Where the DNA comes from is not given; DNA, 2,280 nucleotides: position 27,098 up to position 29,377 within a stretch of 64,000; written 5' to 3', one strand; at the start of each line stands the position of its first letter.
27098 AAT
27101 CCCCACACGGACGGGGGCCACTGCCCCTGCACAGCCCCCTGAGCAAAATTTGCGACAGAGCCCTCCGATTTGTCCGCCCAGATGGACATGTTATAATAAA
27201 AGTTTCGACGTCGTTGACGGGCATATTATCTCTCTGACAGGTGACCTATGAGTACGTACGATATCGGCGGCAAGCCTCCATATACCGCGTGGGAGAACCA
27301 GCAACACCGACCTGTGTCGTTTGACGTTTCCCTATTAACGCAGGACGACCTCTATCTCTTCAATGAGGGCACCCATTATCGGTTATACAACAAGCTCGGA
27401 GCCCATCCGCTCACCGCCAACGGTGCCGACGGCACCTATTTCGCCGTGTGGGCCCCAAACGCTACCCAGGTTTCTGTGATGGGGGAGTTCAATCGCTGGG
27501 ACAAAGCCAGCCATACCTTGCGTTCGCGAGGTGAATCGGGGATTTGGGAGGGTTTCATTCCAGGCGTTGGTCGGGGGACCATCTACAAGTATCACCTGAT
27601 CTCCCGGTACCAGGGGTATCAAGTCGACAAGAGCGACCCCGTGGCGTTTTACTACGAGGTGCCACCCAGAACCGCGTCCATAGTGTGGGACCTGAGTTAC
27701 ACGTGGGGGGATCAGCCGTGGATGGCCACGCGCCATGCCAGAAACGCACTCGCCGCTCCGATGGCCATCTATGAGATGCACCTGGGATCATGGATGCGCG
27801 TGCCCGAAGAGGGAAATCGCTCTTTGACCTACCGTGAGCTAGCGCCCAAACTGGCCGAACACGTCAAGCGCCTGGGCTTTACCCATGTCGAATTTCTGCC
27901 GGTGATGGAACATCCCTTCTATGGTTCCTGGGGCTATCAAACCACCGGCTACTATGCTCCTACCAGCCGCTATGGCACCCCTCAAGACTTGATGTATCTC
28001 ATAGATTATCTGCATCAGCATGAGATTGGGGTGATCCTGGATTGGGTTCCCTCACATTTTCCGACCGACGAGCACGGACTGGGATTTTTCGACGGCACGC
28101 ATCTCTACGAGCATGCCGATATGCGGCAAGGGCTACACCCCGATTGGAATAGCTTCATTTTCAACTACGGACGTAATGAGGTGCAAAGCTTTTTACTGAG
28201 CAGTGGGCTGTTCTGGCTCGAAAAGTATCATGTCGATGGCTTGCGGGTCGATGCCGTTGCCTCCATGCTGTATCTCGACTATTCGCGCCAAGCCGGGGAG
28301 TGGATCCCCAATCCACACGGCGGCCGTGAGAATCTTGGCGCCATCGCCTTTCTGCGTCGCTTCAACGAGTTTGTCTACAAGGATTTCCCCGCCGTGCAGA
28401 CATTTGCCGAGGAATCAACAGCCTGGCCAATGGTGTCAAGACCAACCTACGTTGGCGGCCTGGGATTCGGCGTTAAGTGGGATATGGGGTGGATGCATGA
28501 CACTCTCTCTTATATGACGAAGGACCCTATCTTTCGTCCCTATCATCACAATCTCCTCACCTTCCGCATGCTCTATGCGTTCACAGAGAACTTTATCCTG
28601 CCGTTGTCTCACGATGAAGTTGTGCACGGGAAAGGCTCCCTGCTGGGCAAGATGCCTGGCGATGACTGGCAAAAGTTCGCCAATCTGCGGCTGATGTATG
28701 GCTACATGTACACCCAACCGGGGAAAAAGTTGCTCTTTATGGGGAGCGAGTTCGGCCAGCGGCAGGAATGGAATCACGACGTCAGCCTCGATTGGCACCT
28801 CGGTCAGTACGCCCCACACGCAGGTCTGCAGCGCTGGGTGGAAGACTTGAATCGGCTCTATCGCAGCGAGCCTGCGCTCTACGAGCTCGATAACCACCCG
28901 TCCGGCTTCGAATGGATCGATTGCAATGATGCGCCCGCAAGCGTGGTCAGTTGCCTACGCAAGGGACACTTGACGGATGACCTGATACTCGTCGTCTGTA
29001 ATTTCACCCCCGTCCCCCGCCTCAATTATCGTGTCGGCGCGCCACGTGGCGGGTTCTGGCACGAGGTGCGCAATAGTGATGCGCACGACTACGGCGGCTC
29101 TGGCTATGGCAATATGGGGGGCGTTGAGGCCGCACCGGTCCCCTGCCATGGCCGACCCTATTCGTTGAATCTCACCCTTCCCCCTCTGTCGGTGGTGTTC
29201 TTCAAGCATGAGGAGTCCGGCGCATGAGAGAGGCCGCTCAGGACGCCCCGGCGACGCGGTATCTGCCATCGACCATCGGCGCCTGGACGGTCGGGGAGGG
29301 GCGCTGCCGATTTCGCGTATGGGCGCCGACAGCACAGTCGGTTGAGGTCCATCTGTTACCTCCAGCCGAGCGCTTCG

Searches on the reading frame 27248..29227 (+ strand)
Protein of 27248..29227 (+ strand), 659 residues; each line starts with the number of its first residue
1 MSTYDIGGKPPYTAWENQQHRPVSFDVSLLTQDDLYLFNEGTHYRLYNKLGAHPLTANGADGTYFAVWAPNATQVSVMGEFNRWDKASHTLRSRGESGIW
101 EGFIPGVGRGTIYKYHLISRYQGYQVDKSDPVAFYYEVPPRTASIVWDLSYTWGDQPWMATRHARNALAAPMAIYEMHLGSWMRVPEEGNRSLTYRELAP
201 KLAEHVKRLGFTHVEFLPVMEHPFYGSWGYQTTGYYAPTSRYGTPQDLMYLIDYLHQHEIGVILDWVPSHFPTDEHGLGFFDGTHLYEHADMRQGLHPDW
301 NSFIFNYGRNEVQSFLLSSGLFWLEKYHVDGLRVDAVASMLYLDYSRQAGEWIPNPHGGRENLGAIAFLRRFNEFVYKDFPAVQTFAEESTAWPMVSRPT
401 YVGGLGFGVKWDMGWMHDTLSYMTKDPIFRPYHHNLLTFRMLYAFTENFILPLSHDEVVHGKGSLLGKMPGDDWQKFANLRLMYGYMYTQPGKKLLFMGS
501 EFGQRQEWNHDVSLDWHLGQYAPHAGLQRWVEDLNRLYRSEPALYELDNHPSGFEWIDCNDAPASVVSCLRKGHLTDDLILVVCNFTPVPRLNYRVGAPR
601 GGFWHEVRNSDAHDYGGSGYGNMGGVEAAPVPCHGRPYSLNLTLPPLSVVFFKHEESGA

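Call 94: list_cluster_members(proteins=[P0001, window:27248-29227:+, window:20430-20921:-, window:17080-17655:+, P0027, P0031])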
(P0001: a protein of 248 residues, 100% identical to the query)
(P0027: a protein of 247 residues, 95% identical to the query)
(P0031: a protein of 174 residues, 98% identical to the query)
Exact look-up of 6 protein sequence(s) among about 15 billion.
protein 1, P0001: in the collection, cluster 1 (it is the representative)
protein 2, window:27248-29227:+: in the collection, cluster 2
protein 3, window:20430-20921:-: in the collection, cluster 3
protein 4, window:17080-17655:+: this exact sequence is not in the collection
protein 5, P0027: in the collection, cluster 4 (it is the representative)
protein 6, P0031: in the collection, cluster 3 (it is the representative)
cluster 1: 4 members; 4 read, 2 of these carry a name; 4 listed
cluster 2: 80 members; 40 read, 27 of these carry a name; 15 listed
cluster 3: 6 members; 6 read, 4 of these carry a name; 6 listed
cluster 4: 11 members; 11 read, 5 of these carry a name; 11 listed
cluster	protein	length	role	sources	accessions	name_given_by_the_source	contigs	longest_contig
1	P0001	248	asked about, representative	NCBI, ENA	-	-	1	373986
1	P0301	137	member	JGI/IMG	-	hypothetical protein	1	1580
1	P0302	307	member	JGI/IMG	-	hypothetical protein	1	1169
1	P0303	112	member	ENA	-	-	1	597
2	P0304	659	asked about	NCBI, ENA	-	-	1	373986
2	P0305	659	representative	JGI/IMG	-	1,4-alpha-glucan branching enzyme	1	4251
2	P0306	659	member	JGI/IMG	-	1,4-alpha-glucan branching enzyme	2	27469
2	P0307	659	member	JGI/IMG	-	1,4-alpha-glucan branching enzyme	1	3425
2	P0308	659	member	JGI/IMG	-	1,4-alpha-glucan branching enzyme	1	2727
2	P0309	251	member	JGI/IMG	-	1,4-alpha-glucan branching enzyme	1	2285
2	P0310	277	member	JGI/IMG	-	1,4-alpha-glucan branching enzyme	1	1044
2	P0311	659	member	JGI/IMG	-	1,4-alpha-glucan branching enzyme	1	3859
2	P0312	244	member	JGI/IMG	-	1,4-alpha-glucan branching enzyme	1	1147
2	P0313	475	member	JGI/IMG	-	1,4-alpha-glucan branching enzyme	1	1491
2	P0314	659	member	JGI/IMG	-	1,4-alpha-glucan branching enzyme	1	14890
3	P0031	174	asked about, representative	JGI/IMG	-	hypothetical protein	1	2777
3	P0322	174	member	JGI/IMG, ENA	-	hypothetical protein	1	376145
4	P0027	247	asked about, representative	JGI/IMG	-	hypothetical protein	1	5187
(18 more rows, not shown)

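Call 95: find_encoding_contigs(protein=P0322, flank=10000, max_places=2)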
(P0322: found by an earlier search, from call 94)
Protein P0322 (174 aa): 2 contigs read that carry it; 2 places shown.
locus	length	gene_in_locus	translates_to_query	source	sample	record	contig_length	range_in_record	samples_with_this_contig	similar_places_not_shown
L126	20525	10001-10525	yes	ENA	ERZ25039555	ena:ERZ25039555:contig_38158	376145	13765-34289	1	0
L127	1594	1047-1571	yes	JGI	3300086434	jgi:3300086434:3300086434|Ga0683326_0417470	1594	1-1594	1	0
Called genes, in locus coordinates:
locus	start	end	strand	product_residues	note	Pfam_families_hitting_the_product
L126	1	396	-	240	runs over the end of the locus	PF04493:Endonuclease_5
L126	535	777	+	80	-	-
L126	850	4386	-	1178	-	PF01443:Viral_helicase1 (faint), PF13086:AAA_11, PF13604:AAA_30 (weak), PF13087:AAA_12, PF13091:PLDc_2 (weak)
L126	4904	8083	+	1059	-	PF02384:N6_Mtase, PF20473:MmeI_Mtase (weak), PF07669:Eco57I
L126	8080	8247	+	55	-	-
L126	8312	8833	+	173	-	-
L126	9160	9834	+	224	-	-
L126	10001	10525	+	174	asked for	-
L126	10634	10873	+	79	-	-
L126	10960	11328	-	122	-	-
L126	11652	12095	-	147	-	PF13683:rve_3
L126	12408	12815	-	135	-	PF13565:HTH_32 (weak)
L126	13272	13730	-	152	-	PF05168:HEPN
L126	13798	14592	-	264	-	PF21350:Cas6_I-A, PF01881:Cas_Cas6_C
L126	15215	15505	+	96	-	PF11604:CusF_Ec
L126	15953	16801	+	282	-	PF21686:LigD_Prim-Pol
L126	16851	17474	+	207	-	PF12146:Hydrolase_4 (faint), PF20408:Abhydrolase_11, PF00561:Abhydrolase_1 (faint), PF12697:Abhydrolase_6 (faint), PF12695:Abhydrolase_5 (weak)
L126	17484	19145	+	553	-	PF00027:cNMP_binding, PF03486:HI0933_like (faint), PF07992:Pyr_redox_2, PF12831:FAD_oxidored (faint), PF13450:NAD_binding_8 (faint), PF13738:Pyr_redox_3, PF00070:Pyr_redox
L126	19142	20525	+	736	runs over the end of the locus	PF07731:Cu-oxidase_2 (faint), PF07732:Cu-oxidase_3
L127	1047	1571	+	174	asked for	-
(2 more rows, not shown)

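Call 98: search_protein_families(library=padloc, proteins=[P0302, L126:850-4386:-], max_evalue=0.1)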
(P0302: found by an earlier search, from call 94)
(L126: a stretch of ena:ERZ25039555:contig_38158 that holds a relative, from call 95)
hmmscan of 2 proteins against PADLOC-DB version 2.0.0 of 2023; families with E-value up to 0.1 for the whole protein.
P0302 (307 aa): 0 families

L126:850-4386:- (1178 aa): 14 families
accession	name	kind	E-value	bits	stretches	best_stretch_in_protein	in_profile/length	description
PDLC03924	MkoC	-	0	1351.9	1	1-1170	1-1133/1136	-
PDLC03920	MkoA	-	9.1e-31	105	2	689-976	793-1080/1112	-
PDLC03921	MkoA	-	2.8e-27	92.9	2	848-989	1439-1584/1607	-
PDLC03922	MkoB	-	2.6e-15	54.7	1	1009-1159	296-435/610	-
PDLC05009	PDC-S37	-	6.1e-10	35.5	2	686-725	937-975/1550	-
PDLC04140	mad8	-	2.2e-05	22.1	1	280-489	25-145/314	mads_8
PDLC02350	AbiO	-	0.0014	15.5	1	260-308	174-218/468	AbiO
PDLC02372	Nhi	-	0.0014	15.4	1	260-306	178-223/470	-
PDLC02614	DrmC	-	0.0025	15.6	1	1026-1135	23-120/153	DrmC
PDLC02194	Hhe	-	0.0095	11.1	1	689-726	1382-1419/1911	-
PDLC02609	DrmC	-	0.022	12.7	1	1063-1139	132-206/241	DrmC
PDLC03802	RTasHel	-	0.028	11.2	1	279-333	16-65/675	DRT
PDLC01439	typeIV_DinG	-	0.051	10.2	0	279-328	31-71/575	CAS-IV-A; associated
PDLC02595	DrmC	-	0.09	10.5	0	1027-1126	119-219/269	DrmC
